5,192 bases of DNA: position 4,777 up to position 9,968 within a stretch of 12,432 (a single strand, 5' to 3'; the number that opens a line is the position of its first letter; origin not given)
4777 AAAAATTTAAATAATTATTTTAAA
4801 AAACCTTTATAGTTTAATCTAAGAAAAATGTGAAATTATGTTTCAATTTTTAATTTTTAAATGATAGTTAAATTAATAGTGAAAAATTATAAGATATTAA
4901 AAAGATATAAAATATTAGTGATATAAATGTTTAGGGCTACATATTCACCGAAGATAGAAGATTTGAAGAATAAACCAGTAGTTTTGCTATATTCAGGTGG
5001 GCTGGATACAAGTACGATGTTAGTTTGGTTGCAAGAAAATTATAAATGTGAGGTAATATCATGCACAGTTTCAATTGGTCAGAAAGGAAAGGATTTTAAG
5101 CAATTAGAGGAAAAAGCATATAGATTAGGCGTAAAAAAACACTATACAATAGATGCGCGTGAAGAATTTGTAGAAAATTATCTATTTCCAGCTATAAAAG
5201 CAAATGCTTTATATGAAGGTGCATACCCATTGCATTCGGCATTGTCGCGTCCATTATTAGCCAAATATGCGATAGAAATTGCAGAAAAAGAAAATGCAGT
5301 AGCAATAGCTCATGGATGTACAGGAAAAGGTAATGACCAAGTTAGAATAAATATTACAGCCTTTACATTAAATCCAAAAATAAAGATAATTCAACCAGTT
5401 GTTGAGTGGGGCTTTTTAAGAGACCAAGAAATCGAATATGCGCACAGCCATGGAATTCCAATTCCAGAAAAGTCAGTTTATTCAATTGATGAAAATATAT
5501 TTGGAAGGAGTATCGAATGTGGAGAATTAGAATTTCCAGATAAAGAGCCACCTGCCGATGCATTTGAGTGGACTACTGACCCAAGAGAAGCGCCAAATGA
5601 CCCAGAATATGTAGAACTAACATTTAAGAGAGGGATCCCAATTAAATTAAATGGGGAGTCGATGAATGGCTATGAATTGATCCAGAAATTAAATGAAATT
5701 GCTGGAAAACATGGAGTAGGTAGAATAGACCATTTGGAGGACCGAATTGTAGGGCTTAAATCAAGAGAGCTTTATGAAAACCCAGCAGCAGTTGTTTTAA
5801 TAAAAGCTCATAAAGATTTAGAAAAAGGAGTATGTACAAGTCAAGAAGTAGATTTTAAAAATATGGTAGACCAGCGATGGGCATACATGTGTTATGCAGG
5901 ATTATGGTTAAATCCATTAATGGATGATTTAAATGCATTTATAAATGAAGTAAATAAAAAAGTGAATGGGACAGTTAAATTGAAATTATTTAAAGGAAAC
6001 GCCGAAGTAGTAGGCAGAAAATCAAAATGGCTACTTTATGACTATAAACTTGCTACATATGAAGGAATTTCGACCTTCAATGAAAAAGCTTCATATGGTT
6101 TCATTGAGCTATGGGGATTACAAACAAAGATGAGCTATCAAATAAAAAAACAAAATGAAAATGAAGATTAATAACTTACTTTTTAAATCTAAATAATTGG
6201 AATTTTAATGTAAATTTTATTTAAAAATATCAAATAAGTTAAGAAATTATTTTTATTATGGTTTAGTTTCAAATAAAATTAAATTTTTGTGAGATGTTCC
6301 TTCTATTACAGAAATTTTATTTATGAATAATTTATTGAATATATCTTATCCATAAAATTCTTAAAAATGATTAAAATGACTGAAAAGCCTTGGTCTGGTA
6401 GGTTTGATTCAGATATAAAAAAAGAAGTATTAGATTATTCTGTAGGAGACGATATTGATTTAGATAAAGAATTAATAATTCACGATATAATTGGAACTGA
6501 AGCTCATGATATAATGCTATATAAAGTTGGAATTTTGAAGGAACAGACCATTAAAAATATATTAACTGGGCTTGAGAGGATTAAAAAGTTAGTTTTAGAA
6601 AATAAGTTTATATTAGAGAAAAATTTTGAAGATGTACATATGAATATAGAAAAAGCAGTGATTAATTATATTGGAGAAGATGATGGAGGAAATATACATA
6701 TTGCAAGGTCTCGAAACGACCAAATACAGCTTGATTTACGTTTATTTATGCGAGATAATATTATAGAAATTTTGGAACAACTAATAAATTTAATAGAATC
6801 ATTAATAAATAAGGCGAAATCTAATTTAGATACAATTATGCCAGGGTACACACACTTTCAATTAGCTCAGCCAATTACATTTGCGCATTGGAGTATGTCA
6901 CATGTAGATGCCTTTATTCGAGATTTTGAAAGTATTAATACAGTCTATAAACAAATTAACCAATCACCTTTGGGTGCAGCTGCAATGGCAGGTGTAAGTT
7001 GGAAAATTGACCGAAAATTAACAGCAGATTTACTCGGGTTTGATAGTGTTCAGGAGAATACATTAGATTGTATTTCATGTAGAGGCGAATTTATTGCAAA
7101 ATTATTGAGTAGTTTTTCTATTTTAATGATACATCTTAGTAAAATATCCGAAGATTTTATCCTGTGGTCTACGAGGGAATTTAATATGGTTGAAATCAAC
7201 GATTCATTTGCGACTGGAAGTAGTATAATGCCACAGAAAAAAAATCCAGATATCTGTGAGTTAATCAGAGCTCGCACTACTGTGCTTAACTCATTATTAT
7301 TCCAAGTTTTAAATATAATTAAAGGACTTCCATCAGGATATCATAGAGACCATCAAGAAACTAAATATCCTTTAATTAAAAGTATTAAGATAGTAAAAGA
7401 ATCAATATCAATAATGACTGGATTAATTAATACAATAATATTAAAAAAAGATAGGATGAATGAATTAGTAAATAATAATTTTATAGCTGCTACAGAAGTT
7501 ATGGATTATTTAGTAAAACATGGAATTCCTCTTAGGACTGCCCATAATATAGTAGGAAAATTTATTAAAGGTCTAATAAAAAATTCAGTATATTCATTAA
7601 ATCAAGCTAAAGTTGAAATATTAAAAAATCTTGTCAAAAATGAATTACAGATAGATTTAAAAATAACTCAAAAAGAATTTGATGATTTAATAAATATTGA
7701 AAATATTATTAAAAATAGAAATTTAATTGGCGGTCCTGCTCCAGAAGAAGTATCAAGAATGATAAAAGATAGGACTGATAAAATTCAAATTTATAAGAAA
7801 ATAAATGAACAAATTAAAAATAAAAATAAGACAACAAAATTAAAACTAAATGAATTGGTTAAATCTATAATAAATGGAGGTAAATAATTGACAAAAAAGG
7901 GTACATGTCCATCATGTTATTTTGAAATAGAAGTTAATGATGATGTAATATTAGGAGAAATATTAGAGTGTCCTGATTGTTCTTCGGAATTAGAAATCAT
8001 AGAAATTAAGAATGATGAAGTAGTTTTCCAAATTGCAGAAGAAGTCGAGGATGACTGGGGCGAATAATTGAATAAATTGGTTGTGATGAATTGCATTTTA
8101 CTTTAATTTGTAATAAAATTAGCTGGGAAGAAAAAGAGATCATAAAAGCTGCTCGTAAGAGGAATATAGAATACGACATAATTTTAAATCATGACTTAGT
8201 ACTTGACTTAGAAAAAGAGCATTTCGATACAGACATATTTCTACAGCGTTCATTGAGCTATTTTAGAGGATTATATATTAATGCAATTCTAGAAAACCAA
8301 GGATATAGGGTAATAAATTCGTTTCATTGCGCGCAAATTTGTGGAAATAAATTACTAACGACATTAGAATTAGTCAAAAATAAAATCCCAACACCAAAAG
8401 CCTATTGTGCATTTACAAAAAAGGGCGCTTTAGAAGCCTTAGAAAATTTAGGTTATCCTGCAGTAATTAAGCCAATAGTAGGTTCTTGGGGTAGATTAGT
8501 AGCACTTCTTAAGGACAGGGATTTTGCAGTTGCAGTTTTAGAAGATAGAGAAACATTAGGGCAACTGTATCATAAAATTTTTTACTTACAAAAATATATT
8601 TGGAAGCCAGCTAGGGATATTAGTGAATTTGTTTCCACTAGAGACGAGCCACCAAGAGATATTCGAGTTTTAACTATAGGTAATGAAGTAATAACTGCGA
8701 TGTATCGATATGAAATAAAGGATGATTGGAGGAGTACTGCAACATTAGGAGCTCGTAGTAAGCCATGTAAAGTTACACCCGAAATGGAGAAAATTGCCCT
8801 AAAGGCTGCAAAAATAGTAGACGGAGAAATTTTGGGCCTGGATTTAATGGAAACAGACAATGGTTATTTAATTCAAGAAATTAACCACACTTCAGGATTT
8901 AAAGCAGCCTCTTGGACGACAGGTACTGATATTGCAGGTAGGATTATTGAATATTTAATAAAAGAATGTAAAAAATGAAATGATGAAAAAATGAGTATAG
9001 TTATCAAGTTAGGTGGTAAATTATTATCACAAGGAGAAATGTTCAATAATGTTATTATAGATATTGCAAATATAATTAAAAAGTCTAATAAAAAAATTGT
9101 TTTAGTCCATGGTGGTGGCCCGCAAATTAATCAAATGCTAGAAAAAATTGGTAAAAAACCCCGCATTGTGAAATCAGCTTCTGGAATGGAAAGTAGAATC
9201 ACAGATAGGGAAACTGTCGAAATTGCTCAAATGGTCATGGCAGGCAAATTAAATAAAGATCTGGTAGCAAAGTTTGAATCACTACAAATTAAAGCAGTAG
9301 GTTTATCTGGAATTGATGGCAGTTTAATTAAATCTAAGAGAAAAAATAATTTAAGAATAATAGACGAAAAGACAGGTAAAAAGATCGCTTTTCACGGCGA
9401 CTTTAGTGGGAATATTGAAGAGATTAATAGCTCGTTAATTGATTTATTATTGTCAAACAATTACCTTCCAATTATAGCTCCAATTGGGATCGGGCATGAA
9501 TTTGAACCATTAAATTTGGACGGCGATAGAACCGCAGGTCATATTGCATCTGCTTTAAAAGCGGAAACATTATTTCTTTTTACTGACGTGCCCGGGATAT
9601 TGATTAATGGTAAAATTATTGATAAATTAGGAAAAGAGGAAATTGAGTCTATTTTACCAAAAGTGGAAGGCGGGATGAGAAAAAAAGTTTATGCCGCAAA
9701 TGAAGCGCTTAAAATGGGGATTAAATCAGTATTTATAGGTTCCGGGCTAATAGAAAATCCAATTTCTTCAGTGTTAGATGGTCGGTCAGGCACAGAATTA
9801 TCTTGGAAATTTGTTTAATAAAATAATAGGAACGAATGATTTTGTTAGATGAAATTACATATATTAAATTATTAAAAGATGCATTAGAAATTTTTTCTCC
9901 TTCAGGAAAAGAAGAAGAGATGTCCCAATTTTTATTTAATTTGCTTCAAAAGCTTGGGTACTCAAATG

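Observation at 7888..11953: LysW carrier cluster paired with an N-acyl-ornithine-type carbamoyltransferase: possible carrier-bound citrulline route to arginine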

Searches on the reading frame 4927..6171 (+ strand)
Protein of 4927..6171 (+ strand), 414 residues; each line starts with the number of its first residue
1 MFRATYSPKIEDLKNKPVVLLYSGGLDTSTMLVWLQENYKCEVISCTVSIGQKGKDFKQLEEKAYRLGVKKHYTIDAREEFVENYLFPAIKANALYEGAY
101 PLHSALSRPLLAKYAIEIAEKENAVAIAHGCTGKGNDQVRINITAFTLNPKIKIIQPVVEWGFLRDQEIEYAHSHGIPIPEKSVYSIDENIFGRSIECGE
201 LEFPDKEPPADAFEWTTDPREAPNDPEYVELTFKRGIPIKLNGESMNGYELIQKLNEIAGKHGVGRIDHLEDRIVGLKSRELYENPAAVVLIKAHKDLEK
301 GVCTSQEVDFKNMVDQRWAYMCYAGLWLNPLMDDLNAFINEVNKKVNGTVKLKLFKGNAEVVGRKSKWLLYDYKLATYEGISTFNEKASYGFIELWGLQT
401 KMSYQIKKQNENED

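Call 3: search_protein_families(library=pfam, proteins=[window:4927-6171:+])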
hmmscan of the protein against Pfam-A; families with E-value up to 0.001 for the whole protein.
window:4927-6171:+ (414 aa): 4 families
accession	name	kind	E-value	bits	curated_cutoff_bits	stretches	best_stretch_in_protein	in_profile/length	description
PF20979.2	Arginosuc_syn_C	-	2.9e-88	295.5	27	1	185-402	1-218/219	Arginosuccinate synthase C-terminal domain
PF00764.25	Arginosuc_synth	-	1.5e-64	217.3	27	1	18-178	2-162/162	Arginosuccinate synthase N-terminal HUP domain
PF06508.19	QueC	-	9.9e-05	22.4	22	1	18-86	2-71/210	Queuosine biosynthesis protein QueC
PF00733.27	Asn_synthase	-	0.00085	19.5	21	0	16-90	18-92/354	Asparagine synthase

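Call 6: search_protein_families(library=ncbifam, proteins=[window:4927-6171:+], max_evalue=0.00001)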
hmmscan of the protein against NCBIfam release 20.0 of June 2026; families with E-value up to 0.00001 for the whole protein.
window:4927-6171:+ (414 aa): 6 families
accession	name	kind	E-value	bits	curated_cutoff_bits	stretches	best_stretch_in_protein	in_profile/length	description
NF001770.0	PRK00509.1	equivalog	7.8e-161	535.6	334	1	15-407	4-398/401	argininosuccinate synthase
TIGR00032.1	argG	equivalog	2.1e-154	514.6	268.2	1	18-405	2-391/394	argininosuccinate synthase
NF010392.0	PRK13820.1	equivalog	3.1e-146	487.4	512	1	16-409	3-394/395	argininosuccinate synthase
NF003385.0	PRK04527.1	equivalog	9.3e-78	261.6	603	1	15-409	3-398/401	argininosuccinate synthase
NF038212.1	argG_rel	exception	5.6e-67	226.2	425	1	14-367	13-364/381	argininosuccinate synthase-related protein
NF003779.0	PRK05370.1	equivalog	2.4e-37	128.8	657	1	17-375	13-386/448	argininosuccinate synthase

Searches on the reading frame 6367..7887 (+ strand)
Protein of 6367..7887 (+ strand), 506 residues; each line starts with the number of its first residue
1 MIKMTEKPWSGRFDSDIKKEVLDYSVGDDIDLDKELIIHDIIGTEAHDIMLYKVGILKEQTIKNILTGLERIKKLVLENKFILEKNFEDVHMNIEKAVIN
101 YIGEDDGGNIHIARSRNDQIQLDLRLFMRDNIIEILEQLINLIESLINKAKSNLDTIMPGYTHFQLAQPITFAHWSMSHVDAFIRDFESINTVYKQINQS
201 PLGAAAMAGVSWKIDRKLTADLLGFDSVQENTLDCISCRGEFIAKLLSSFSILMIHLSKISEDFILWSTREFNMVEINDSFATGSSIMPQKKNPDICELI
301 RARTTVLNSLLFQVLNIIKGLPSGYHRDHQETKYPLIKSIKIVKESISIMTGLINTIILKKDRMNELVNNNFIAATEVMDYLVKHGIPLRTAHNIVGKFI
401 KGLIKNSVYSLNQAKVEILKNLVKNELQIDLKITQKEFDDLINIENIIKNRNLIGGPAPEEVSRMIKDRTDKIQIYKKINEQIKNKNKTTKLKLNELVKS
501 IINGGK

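Call 3: search_protein_families(library=pfam, proteins=[window:6367-7887:+])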
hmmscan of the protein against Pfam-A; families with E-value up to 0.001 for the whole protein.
window:6367-7887:+ (506 aa): 2 families
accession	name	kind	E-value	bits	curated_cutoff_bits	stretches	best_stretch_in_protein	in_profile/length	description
PF00206.25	Lyase_1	-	5.9e-58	197.2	27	1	40-302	28-305/312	Lyase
PF14698.11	ASL_C2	-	4.1e-12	46.8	27.3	1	372-448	1-68/69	Argininosuccinate lyase C-terminal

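Call 6: search_protein_families(library=ncbifam, proteins=[window:6367-7887:+], max_evalue=0.00001)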
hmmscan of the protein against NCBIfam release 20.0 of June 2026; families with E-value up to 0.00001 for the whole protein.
window:6367-7887:+ (506 aa): 16 families
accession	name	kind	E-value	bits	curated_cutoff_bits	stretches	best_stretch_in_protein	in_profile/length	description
TIGR00838.1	argH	equivalog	1.9e-151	505.2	279.5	1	9-472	2-453/455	argininosuccinate lyase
NF008964.0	PRK12308.1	equivalog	1.1e-103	347.8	657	1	9-499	4-482/624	argininosuccinate lyase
NF005218.0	PRK06705.1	equivalog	3.3e-74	250.4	883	1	30-503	30-501/502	argininosuccinate lyase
NF002563.0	PRK02186.1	subfamily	2.4e-65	221.3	625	1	44-407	445-808/890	argininosuccinate lyase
NF052535.1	CoM_syn_XcbC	exception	4e-61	207.3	575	1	45-495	44-487/495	2-phosphosulfolactate phosphatase XcbC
NF005000.0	PRK06389.1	equivalog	2.6e-53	181.7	388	1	7-450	2-433/434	argininosuccinate lyase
TIGR00928.1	purB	equivalog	2.3e-26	92.6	326.2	1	94-451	76-428/436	adenylosuccinate lyase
TIGR02426.1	protocat_pcaB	equivalog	9.8e-18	64.2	355.75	1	93-311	76-295/338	3-carboxy-cis,cis-muconate cycloisomerase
NF008909.0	PRK12273.1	subfamily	1.4e-16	60.4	510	1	109-382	136-418/474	aspartate ammonia-lyase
NF052536.2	CoM_syn_XcbD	exception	4.5e-14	52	600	1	128-449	119-433/443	3-sulfopropionylcysteine synthase XcbD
TIGR00839.1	aspA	equivalog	2.9e-13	49.6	681.2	1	109-381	131-412/468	aspartate ammonia-lyase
NF006500.1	PRK08937.2-4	subfamily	6.8e-13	48.2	626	1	98-374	89-368/448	adenylosuccinate lyase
NF006554.0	PRK09053.1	equivalog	2.1e-12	46.6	595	1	110-398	103-393/453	3-carboxy-cis,cis-muconate cycloisomerase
NF004631.0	PRK05975.1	equivalog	5.6e-09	35.4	371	1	99-299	91-287/352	3-carboxy-cis,cis-muconate cycloisomerase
NF011092.0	PRK14515.1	subfamily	2e-08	33.5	876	1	94-378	127-418/479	aspartate ammonia-lyase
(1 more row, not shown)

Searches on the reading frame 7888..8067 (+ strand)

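Call 3: search_protein_families(library=pfam, proteins=[window:7888-8067:+])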
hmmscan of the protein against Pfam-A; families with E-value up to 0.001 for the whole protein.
window:7888-8067:+ (59 aa): 3 families
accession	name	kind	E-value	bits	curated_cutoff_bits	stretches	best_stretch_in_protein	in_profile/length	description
PF21344.3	Zn_ribbon_LysW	-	1.6e-12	47.3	27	1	6-52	2-46/46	Alpha-aminoadipate carrier protein LysW-like, globular domain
PF24441.1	DUF7560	-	4.9e-05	23.4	27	0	6-20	7-21/44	Family of unknown function (DUF7560)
PF23548.1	Zn_ribbon_FGT1_2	-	0.00068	19.6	27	0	27-36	22-31/35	FORGETTER1 second zinc ribbon domain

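Call 6: search_protein_families(library=ncbifam, proteins=[window:7888-8067:+], max_evalue=0.00001)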
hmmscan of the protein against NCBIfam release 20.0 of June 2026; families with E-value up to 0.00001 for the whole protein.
window:7888-8067:+ (59 aa): 2 families
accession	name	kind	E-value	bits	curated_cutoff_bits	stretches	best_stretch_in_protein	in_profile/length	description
NF041070.1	carrier_LysW_Arch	domain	3e-17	62.4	75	1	4-59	3-57/57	alpha-aminoadipate/glutamate carrier protein LysW/ArgW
TIGR01206.1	lysW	equivalog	9.5e-10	38.2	53.2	1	4-59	2-54/54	lysine biosynthesis protein LysW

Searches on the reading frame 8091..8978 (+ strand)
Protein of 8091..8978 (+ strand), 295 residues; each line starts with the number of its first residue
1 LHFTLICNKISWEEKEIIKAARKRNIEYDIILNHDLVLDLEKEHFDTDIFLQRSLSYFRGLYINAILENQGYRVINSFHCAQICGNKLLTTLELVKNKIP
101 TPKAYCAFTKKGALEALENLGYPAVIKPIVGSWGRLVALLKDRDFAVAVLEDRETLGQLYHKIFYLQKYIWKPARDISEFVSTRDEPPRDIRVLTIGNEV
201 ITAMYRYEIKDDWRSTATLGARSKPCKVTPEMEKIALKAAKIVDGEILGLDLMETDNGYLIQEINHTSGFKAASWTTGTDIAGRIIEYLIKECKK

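Call 3: search_protein_families(library=pfam, proteins=[window:8091-8978:+])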
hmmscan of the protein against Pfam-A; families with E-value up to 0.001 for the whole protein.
window:8091-8978:+ (295 aa): 5 families
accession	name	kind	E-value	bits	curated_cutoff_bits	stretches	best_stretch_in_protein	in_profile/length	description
PF08443.16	RimK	-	3.3e-31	108.8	21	1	86-289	3-188/188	RimK-like ATP-grasp domain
PF22626.3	LysX_preATP_grasp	-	1.4e-11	44.8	27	1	5-83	3-84/84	LysX preATP-grasp domain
PF02955.21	GSH-S_ATP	-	4.3e-06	26.7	23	1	114-268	24-163/175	Prokaryotic glutathione synthetase, ATP-grasp domain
PF14397.11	ATPgrasp_ST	-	3e-05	23.8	31.4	0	72-164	7-105/278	Sugar-transfer associated ATP-grasp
PF02655.19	ATP-grasp_3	-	0.00062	20.3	23.2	0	84-170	1-69/160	ATP-grasp domain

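Call 6: search_protein_families(library=ncbifam, proteins=[window:8091-8978:+], max_evalue=0.00001)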
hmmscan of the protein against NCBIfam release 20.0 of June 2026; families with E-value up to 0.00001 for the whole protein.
window:8091-8978:+ (295 aa): 10 families
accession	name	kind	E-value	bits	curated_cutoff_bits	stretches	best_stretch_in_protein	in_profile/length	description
TIGR02144.1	LysX_arch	equivalog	9.1e-87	290.7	275.6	2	5-181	3-182/281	lysine biosynthesis protein LysX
TIGR00768.1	rimK_fam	subfamily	1.7e-74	250.6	143.4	1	4-288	3-275/276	RimK family alpha-L-glutamate ligase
NF040720.1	MptN_Meth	equivalog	2.8e-42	144.8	350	1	12-289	12-290/291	tetrahydromethanopterin:alpha-L-glutamate ligase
TIGR04356.1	grasp_GAK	hypoth_equivalog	6.9e-22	77.9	300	1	65-292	78-286/287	GAK system ATP-grasp enzyme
TIGR04443.1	F420_CofF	equivalog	2.2e-21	76.1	300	1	55-293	62-282/283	coenzyme gamma-F420-2:alpha-L-glutamate ligase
NF007764.0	PRK10446.1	equivalog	7.2e-18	64.9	331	1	186-292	183-289/300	30S ribosomal protein S6--L-glutamate ligase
TIGR02068.2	cya_phycin_syn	equivalog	4.5e-10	38.2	850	1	80-139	207-266/862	cyanophycin synthetase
NF003573.0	PRK05246.1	equivalog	2.5e-09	36.4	272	1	56-294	94-314/316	glutathione synthase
NF010623.0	PRK14016.1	subfamily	9.8e-08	30.6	877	0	81-138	209-266/871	cyanophycin synthetase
NF009402.0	PRK12767.1-1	equivalog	4.2e-06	25.8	218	0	69-146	98-173/329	carbamoyl phosphate synthase-like protein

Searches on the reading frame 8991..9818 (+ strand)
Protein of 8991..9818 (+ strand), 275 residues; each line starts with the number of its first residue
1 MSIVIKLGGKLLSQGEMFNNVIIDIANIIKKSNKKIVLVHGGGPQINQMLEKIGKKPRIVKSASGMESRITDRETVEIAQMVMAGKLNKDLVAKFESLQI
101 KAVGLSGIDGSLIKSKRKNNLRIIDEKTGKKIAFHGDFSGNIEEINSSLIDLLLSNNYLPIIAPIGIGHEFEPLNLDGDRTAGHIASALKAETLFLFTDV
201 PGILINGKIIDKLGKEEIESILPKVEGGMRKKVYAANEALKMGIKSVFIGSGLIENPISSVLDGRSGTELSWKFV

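Call 3: search_protein_families(library=pfam, proteins=[window:8991-9818:+])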
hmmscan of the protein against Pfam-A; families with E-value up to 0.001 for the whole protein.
window:8991-9818:+ (275 aa): 1 family
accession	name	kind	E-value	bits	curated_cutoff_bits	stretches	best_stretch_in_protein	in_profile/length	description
PF00696.33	AA_kinase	-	1.7e-42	146.2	24.9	1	2-249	2-232/234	Amino acid kinase family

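Call 6: search_protein_families(library=ncbifam, proteins=[window:8991-9818:+], max_evalue=0.00001)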
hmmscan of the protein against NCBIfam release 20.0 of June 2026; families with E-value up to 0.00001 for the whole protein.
window:8991-9818:+ (275 aa): 12 families
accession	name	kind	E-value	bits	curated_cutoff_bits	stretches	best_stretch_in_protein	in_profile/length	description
NF010659.0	PRK14058.1-1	equivalog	1.6e-76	257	223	1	3-268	2-264/267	[LysW]-aminoadipate kinase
NF010662.0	PRK14058.1-4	equivalog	6.9e-69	232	194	1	3-268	2-259/264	[LysW]-aminoadipate/[LysW]-glutamate kinase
TIGR00761.1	argB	equivalog_domain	2.9e-63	213.5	151.3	1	3-249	2-231/231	acetylglutamate kinase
NF010661.0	PRK14058.1-3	equivalog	2.7e-60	203.9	251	1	1-270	1-270/283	acetylglutamate/acetylaminoadipate kinase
NF010660.0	PRK14058.1-2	equivalog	7e-40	137.4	241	1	4-250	3-240/249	[LysW]-aminoadipate/[LysW]-glutamate kinase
TIGR01890.1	N-Ac-Glu-synth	equivalog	2.2e-24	86.2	202.85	1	3-249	20-254/429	amino-acid N-acetyltransferase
NF003641.0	PRK05279.1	equivalog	7.9e-21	74.4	344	1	3-245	28-262/441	amino-acid N-acetyltransferase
NF040647.1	IPPK_Arch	equivalog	1.2e-11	44.3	120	1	140-267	114-256/259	isopentenyl phosphate kinase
NF003387.0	PRK04531.1-2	equivalog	1.7e-10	39.9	426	1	4-236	40-251/441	acetylglutamate kinase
NF009008.0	PRK12354.1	subfamily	6.1e-09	35.4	361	0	176-272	203-300/308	carbamate kinase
TIGR00656.1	asp_kin_monofn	equivalog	5.2e-08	32.3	402.25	1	2-204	3-186/407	aspartate kinase, monofunctional class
TIGR00746.1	arcC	equivalog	6.7e-07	28.6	358.25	0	176-270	208-307/309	carbamate kinase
